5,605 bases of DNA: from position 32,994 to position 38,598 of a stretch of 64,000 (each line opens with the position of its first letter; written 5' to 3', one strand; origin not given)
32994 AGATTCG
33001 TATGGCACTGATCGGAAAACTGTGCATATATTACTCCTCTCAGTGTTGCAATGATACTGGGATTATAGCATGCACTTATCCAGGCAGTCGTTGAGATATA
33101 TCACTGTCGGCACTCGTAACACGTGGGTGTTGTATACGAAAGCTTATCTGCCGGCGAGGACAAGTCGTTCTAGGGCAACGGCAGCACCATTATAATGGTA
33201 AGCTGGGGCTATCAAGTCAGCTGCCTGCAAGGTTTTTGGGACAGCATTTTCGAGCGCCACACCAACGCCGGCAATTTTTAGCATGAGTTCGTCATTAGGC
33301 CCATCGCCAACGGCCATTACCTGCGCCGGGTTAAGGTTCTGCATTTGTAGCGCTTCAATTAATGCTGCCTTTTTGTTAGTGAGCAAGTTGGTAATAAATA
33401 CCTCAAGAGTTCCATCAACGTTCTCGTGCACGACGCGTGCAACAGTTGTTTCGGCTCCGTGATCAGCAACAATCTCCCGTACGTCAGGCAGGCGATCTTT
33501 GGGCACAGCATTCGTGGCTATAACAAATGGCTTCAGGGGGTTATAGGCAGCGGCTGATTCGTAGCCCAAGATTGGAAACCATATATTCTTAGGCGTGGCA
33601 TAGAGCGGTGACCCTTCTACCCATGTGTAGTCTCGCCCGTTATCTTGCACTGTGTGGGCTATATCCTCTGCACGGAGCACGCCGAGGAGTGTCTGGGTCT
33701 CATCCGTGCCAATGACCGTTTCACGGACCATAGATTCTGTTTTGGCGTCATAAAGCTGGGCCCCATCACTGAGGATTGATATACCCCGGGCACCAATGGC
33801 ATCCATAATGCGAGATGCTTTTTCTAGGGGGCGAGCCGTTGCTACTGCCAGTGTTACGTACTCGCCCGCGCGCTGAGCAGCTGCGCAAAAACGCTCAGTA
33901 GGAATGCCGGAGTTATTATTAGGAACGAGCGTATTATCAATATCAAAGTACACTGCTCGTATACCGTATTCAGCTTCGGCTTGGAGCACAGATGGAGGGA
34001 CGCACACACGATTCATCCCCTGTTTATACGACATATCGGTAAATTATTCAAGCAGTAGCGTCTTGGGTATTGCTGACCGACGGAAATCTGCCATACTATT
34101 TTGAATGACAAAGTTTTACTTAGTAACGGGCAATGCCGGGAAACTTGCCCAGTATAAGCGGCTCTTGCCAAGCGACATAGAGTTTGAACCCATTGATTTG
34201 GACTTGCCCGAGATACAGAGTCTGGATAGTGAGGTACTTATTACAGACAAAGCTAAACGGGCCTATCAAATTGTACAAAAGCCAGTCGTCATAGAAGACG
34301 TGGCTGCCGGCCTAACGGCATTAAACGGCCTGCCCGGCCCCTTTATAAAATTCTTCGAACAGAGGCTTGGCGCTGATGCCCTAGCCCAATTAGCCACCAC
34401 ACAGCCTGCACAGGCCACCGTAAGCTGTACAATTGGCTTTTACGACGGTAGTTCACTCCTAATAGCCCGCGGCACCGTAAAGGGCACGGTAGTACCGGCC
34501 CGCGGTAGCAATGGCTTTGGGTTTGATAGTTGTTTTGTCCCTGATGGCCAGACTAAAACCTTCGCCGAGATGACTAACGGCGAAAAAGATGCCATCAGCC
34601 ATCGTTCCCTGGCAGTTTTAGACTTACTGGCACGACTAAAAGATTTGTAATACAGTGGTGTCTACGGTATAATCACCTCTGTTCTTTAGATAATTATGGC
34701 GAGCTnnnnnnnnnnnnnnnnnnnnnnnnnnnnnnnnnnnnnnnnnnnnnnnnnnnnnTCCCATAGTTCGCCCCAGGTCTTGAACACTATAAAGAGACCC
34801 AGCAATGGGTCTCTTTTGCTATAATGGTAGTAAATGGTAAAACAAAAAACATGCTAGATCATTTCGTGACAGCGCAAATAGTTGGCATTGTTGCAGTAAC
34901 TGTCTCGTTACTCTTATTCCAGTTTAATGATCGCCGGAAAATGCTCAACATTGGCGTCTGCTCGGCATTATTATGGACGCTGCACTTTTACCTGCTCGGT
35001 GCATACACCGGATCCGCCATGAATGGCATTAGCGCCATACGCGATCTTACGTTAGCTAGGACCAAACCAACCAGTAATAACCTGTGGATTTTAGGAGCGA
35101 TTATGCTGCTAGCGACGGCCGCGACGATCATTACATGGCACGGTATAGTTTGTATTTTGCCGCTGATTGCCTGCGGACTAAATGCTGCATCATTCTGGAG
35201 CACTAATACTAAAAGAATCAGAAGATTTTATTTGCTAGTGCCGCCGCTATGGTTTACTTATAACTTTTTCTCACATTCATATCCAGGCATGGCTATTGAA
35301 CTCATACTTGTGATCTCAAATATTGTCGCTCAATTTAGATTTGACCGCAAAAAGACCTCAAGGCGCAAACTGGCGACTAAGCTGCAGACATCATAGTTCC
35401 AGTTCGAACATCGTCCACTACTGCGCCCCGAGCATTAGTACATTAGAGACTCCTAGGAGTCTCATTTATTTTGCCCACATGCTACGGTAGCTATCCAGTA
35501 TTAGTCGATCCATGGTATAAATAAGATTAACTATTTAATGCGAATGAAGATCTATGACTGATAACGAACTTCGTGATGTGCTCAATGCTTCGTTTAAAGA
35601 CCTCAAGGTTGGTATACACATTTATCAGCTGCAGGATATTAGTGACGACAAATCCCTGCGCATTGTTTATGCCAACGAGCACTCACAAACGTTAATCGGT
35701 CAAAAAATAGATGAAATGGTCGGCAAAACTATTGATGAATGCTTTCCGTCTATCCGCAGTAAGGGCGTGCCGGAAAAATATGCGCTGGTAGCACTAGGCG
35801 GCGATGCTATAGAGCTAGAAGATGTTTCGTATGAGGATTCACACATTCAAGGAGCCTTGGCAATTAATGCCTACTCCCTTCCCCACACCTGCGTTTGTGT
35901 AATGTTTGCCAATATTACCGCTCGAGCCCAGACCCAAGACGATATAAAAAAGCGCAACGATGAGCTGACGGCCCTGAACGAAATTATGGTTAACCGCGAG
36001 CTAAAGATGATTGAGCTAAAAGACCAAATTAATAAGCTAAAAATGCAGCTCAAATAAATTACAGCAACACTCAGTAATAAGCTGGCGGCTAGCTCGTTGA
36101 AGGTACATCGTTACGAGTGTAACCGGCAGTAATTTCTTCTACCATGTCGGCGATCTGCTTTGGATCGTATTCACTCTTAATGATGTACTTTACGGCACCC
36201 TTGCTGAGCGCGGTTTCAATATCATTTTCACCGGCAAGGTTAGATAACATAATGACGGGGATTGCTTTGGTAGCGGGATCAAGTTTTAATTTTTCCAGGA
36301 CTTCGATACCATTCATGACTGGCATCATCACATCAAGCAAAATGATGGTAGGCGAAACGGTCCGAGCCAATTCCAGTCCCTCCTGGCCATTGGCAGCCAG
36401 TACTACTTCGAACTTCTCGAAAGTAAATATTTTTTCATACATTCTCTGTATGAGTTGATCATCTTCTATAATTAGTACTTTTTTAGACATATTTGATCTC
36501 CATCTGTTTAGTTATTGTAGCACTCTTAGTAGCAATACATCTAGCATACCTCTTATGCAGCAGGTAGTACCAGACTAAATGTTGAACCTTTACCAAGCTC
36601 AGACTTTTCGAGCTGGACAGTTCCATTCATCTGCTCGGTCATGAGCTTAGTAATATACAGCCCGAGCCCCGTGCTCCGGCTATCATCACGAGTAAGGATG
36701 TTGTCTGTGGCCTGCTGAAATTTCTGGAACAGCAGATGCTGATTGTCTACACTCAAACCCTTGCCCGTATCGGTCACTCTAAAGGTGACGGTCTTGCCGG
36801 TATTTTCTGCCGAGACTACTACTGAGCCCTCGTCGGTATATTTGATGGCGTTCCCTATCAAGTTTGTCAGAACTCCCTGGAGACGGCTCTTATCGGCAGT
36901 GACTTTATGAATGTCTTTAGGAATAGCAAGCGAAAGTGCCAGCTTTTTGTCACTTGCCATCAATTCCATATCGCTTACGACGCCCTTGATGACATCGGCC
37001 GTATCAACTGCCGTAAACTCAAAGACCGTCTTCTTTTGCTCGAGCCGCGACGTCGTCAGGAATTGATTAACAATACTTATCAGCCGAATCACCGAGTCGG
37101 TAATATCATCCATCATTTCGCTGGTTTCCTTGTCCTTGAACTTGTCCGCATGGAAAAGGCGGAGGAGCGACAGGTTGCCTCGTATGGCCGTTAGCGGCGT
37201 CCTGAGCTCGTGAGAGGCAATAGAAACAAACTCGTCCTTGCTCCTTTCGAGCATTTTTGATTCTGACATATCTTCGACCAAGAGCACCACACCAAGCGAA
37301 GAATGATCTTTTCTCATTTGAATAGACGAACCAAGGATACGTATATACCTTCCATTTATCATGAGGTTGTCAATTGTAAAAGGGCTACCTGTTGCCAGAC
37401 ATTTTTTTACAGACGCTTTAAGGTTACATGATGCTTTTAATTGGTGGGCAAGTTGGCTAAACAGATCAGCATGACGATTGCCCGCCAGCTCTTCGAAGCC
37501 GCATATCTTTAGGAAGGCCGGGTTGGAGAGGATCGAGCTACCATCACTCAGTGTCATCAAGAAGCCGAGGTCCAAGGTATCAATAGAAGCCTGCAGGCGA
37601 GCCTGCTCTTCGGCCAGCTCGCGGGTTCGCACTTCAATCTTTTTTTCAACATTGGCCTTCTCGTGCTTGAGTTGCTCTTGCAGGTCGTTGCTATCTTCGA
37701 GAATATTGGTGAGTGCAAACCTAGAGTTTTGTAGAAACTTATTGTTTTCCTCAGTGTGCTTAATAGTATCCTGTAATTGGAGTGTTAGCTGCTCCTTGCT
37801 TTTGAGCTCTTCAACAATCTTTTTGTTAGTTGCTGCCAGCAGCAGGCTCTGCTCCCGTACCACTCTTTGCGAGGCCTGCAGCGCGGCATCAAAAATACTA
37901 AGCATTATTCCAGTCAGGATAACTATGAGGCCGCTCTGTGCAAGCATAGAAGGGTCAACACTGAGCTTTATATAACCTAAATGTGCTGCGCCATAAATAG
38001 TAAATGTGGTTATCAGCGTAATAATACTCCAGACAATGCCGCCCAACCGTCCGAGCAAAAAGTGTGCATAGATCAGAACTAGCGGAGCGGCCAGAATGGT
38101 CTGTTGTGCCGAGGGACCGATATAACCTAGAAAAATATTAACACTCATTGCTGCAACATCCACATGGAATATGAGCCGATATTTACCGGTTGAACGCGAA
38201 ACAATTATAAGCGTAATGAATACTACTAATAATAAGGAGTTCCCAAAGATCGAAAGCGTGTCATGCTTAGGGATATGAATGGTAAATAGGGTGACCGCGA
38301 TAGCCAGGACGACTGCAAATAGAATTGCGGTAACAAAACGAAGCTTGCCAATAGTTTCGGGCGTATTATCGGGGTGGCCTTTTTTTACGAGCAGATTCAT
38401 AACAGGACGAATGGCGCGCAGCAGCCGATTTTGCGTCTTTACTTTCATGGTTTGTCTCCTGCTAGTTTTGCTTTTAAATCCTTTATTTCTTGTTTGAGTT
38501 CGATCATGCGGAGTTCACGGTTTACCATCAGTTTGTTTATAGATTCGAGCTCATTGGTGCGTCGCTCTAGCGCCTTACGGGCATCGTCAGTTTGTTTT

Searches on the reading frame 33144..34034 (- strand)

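Call 84: search_protein_families(library=pfam, proteins=[window:33144-34034:-], max_evalue=0.001)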
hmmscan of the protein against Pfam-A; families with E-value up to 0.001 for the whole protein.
window:33144-34034:- (296 aa): 4 families
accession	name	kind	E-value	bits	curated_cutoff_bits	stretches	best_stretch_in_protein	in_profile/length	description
PF08282.18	Hydrolase_3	-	1.8e-26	93.8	20.9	1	28-287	1-254/255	haloacid dehalogenase-like hydrolase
PF00702.32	Hydrolase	-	6.6e-10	40.1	26.4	1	25-256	1-191/191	haloacid dehalogenase-like hydrolase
PF05116.19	S6PP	-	2e-06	28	20.3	0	218-271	163-216/247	Sucrose-6F-phosphate phosphohydrolase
PF12710.13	HAD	-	3.3e-05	24.8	27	0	186-252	116-188/189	haloacid dehalogenase-like hydrolase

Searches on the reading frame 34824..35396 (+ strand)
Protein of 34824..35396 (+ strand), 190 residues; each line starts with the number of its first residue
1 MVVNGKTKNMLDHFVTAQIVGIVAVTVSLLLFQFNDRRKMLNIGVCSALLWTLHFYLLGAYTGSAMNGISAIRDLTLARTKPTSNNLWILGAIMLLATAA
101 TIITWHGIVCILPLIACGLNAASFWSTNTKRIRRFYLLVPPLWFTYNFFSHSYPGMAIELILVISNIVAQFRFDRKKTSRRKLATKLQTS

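Call 63: search_protein_families(library=pfam, proteins=[window:34824-35396:+], max_evalue=0.001)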
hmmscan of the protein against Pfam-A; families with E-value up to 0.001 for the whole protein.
window:34824-35396:+ (190 aa): 1 family
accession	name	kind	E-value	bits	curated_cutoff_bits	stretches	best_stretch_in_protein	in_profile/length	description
PF10688.14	Imp-YgjV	-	2.8e-35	121.9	23.5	1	16-177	2-159/159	Bacterial inner membrane protein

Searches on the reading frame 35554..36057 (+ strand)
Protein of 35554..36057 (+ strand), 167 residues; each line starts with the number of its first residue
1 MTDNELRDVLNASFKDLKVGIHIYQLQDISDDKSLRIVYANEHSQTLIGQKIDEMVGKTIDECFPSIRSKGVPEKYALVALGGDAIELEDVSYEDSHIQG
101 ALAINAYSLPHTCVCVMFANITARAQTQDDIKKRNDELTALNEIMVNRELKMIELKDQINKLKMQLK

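Call 63: search_protein_families(library=pfam, proteins=[window:35554-36057:+], max_evalue=0.001)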
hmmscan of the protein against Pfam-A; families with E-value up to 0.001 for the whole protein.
window:35554-36057:+ (167 aa): 2 families
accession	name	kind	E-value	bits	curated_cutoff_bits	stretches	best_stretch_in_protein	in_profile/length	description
PF08448.16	PAS_4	-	3.5e-05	24.4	23.1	1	32-124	12-108/110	PAS fold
PF13426.13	PAS_9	-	0.00021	22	27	1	31-68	7-45/103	PAS domain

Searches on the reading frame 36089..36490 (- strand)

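Call 63: search_protein_families(library=pfam, proteins=[window:36089-36490:-], max_evalue=0.001)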
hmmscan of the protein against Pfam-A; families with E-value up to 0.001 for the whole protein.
window:36089-36490:- (133 aa): 1 family
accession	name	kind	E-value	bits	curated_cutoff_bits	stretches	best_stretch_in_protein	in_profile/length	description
PF00072.30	Response_reg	-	1.6e-23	83.4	30.2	1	5-117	1-110/111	Response regulator receiver domain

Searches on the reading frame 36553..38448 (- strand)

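Call 63: search_protein_families(library=pfam, proteins=[window:36553-38448:-], max_evalue=0.001)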
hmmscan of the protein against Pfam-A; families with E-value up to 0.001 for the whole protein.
window:36553-38448:- (631 aa): 4 families
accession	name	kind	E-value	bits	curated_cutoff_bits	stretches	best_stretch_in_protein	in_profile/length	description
PF02518.31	HATPase_c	-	1.5e-23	83.8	26.4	1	519-630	2-109/111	Histidine kinase-, DNA gyrase B-, and HSP90-like ATPase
PF00512.31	HisKA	-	1.2e-15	57.7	26.9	1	404-471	2-65/66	His Kinase A (phospho-acceptor) domain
PF13426.13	PAS_9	-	2.7e-05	24.8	27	1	295-396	3-103/103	PAS domain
PF13581.12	HATPase_c_2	-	0.00054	20.4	27.4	0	527-606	40-111/127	Histidine kinase-like ATPase domain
